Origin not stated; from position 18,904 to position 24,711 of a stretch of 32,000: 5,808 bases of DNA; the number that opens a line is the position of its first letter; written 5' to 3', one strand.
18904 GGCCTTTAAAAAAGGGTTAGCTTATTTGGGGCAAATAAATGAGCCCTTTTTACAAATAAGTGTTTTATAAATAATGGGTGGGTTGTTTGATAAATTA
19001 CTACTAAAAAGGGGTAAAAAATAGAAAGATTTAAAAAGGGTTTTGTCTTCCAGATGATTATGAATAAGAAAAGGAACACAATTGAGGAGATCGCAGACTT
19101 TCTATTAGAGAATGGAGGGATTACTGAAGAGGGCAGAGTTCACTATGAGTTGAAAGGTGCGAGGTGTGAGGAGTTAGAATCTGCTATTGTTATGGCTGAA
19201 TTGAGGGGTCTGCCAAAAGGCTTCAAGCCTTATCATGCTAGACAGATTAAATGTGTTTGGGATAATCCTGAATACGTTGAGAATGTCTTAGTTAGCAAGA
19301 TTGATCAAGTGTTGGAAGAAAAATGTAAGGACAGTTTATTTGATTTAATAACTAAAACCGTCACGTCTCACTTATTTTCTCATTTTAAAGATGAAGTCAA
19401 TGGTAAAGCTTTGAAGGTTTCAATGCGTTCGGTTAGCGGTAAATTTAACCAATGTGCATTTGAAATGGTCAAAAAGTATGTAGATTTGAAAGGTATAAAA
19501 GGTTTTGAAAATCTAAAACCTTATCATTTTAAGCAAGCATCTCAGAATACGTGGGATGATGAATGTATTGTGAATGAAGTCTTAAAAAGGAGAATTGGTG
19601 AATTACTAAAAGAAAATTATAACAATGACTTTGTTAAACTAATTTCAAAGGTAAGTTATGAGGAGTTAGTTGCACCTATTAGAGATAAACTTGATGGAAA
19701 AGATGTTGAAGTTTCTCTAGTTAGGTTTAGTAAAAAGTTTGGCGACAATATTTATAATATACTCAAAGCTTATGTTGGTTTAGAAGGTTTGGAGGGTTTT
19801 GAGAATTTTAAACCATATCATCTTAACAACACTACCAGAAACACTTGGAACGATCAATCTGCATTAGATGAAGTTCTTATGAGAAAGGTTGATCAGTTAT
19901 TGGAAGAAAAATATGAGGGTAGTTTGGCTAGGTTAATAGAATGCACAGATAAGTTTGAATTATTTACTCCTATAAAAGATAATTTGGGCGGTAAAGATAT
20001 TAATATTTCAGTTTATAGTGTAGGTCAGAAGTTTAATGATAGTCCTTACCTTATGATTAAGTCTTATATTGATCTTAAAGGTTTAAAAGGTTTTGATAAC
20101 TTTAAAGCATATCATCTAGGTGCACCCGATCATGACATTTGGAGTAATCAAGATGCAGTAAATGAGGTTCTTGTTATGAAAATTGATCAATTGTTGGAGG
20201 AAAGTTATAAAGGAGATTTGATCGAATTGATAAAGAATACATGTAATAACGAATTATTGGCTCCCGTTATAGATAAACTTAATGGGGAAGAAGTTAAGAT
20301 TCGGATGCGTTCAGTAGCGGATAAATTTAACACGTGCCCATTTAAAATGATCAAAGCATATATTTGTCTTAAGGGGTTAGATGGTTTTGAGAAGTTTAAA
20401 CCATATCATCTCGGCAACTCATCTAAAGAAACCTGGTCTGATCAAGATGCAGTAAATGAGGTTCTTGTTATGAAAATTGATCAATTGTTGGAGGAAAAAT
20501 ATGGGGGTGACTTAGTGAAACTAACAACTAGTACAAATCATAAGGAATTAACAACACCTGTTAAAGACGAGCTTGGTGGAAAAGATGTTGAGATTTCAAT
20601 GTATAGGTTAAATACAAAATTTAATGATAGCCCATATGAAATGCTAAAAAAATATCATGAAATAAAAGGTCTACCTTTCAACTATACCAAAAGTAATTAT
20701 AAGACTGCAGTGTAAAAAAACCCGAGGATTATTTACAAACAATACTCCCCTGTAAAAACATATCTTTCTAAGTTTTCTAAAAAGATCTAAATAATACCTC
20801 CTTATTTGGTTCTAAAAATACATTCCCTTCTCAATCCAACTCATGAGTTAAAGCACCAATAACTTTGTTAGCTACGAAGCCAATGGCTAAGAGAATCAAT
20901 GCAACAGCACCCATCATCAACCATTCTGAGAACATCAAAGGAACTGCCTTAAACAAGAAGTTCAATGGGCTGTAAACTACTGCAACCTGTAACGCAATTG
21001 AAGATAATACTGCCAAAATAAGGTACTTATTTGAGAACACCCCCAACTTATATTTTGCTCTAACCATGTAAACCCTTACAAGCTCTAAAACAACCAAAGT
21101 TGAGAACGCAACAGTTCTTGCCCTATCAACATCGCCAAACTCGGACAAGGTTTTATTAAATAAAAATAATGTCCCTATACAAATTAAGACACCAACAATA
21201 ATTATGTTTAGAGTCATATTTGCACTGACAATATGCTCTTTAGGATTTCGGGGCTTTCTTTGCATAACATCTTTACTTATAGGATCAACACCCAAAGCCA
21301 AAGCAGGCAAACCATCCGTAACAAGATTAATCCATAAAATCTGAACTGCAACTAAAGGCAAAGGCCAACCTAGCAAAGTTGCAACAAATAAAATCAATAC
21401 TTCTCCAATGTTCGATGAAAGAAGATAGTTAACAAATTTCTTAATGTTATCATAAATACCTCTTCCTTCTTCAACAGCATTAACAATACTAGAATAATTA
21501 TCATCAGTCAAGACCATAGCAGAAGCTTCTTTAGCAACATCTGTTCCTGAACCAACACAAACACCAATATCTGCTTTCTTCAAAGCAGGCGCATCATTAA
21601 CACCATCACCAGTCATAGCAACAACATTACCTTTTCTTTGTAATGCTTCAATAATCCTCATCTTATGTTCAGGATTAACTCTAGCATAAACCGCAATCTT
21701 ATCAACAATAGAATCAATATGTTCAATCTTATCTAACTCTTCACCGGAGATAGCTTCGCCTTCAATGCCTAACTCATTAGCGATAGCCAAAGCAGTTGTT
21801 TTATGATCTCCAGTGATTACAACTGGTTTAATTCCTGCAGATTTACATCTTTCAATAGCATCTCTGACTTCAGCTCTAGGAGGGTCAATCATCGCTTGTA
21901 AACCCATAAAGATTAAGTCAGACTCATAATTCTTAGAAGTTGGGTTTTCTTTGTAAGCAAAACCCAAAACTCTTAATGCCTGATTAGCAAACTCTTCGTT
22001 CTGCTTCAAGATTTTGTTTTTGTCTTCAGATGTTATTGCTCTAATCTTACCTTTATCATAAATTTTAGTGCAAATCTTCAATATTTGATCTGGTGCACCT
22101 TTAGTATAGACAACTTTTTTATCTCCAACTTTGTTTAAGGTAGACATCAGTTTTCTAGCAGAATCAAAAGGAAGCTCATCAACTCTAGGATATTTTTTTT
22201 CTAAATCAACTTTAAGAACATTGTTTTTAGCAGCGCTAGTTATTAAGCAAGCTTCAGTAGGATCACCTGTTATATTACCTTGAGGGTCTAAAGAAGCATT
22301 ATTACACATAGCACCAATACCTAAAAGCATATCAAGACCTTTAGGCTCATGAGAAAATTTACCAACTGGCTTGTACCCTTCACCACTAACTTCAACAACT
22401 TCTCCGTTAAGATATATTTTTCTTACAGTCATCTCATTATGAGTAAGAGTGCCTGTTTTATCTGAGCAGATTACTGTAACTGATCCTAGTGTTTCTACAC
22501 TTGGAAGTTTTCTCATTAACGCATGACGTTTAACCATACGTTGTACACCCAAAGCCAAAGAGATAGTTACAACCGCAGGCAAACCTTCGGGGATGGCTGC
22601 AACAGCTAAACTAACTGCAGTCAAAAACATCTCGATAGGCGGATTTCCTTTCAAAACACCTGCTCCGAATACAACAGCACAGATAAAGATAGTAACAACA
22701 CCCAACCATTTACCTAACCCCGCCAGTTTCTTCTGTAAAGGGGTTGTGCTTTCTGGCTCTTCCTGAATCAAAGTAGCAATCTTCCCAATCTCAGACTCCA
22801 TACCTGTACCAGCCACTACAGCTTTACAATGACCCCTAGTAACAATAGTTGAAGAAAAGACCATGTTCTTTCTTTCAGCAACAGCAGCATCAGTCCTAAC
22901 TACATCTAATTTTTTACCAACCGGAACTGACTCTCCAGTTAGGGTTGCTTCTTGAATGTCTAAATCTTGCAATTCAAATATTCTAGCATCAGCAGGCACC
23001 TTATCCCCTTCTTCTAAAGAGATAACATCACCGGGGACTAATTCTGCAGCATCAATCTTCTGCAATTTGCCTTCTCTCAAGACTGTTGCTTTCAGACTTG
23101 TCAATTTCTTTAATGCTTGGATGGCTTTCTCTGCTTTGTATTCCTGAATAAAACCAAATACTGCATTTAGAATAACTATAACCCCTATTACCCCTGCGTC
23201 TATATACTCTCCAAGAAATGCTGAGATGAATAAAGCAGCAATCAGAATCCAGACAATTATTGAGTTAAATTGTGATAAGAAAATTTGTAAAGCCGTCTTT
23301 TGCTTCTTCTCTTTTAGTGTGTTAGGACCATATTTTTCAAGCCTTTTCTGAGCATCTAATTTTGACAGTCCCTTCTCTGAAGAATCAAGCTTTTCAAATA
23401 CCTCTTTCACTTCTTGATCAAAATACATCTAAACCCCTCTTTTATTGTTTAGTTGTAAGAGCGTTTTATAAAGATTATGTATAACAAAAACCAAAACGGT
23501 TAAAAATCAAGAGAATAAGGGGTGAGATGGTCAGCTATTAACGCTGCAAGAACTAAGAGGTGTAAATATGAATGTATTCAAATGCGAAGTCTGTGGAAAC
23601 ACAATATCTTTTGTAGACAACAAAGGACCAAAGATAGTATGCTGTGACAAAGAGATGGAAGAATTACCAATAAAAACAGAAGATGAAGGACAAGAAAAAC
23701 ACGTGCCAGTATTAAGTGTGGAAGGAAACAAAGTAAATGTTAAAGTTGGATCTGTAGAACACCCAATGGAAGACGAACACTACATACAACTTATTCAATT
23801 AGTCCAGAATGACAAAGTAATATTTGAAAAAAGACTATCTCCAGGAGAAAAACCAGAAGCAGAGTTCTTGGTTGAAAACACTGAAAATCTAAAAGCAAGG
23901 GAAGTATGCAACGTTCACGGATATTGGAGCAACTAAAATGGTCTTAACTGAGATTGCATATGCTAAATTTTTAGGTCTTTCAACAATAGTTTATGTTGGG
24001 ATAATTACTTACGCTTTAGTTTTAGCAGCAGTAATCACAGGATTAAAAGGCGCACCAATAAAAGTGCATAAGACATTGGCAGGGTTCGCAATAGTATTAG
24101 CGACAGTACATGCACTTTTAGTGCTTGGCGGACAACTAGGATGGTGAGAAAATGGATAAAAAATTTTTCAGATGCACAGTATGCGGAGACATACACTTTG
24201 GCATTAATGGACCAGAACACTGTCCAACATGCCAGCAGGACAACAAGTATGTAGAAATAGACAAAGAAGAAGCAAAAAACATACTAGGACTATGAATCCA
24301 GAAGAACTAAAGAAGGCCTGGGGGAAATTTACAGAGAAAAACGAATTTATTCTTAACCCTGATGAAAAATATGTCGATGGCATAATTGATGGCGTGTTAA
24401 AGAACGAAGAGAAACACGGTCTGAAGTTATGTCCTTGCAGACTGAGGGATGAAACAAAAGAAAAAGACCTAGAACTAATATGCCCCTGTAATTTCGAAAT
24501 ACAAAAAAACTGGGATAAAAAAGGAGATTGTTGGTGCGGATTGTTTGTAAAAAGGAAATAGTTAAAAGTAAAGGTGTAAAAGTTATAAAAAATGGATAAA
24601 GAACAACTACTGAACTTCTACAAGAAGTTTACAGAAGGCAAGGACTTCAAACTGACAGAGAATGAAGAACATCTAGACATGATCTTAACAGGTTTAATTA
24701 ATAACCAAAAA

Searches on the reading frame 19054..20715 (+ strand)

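Call 16: search_protein_families(library=pfam, proteins=[window:19054-20715:+], max_evalue=0.001)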
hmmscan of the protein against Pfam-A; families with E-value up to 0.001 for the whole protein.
window:19054-20715:+ (553 aa): 0 families

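Call 88: search_protein_families(library=ncbifam, proteins=[window:19054-20715:+], max_evalue=0.001)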
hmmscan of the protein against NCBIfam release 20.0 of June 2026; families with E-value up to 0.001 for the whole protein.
window:19054-20715:+ (553 aa): 1 family
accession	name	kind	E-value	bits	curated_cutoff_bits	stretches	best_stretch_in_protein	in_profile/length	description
NF003996.0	PRK05472.2-5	equivalog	0.0007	19.5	138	0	339-377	159-197/209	redox-sensing transcriptional repressor Rex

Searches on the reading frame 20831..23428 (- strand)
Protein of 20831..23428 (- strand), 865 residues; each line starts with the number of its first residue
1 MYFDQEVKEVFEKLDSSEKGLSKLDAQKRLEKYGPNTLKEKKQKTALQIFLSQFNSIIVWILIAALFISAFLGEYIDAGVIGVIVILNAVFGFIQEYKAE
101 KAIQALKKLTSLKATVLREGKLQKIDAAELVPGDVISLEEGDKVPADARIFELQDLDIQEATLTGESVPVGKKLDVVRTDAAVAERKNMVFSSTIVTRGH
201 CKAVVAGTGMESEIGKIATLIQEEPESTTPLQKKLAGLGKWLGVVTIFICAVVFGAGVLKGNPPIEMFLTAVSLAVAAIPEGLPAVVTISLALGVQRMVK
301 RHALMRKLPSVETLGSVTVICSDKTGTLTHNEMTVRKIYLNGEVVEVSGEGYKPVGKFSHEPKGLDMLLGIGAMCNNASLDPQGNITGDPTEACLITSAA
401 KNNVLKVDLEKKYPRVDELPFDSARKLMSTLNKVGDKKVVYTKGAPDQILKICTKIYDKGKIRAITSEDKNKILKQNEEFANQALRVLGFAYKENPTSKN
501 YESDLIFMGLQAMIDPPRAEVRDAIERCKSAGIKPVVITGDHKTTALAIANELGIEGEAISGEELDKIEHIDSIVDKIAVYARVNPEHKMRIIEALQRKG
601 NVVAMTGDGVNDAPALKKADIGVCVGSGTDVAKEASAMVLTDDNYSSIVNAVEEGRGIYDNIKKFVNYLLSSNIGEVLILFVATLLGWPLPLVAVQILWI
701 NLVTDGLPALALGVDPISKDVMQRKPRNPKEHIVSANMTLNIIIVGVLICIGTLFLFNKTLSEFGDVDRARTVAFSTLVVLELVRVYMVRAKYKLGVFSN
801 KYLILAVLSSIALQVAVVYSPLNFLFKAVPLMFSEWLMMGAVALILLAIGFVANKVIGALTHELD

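Call 16: search_protein_families(library=pfam, proteins=[window:20831-23428:-], max_evalue=0.001)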
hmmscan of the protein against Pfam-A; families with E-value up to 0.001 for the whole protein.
window:20831-23428:- (865 aa): 7 families
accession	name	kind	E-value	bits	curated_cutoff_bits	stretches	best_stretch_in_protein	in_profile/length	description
PF00122.25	E1-E2_ATPase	-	6.8e-57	192.3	28.1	1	109-301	2-181/181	E1-E2 ATPase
PF00689.26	Cation_ATPase_C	-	4.7e-48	163.7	27.3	1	689-852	1-171/175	Cation transporting ATPase, C-terminus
PF00702.32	Hydrolase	-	1e-22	81.9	26.4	1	509-620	89-191/191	haloacid dehalogenase-like hydrolase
PF00690.31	Cation_ATPase_N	-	9.7e-21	73.7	20.4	1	5-69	4-69/69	Cation transporter/ATPase, N-terminus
PF13246.12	Cation_ATPase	-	9e-20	70.9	21.7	1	373-456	1-91/91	Cation transport ATPase (P-type)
PF08282.18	Hydrolase_3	-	1.3e-07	32.1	20.9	1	592-651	195-254/255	haloacid dehalogenase-like hydrolase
PF12710.13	HAD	-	0.00024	22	27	1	516-617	88-189/189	haloacid dehalogenase-like hydrolase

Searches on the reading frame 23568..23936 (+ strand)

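Call 19: search_protein_families(library=pfam, proteins=[window:23568-23936:+], max_evalue=0.001)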
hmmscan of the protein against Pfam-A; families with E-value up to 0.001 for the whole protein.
window:23568-23936:+ (122 aa): 2 families
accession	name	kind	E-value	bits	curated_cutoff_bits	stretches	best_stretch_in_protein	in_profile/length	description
PF01880.24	Desulfoferrodox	-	4.3e-20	72.5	22.2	1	38-121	2-96/98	Desulfoferrodoxin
PF06397.17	Desulfoferrod_N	-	1.3e-07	31.5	23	1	1-32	4-35/36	Desulfoferrodoxin, N-terminal domain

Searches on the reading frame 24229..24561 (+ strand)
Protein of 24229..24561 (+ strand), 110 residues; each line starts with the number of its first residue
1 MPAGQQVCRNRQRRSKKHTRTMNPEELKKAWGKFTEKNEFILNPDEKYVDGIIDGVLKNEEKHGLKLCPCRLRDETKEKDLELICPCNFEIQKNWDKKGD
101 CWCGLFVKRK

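Call 19: search_protein_families(library=pfam, proteins=[window:24229-24561:+], max_evalue=0.001)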
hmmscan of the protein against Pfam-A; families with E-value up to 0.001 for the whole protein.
window:24229-24561:+ (110 aa): 1 family
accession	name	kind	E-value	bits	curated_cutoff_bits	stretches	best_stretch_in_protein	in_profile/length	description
PF02943.20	FeThRed_B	-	2.4e-19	69.7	22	1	26-108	4-87/106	Ferredoxin thioredoxin reductase catalytic beta chain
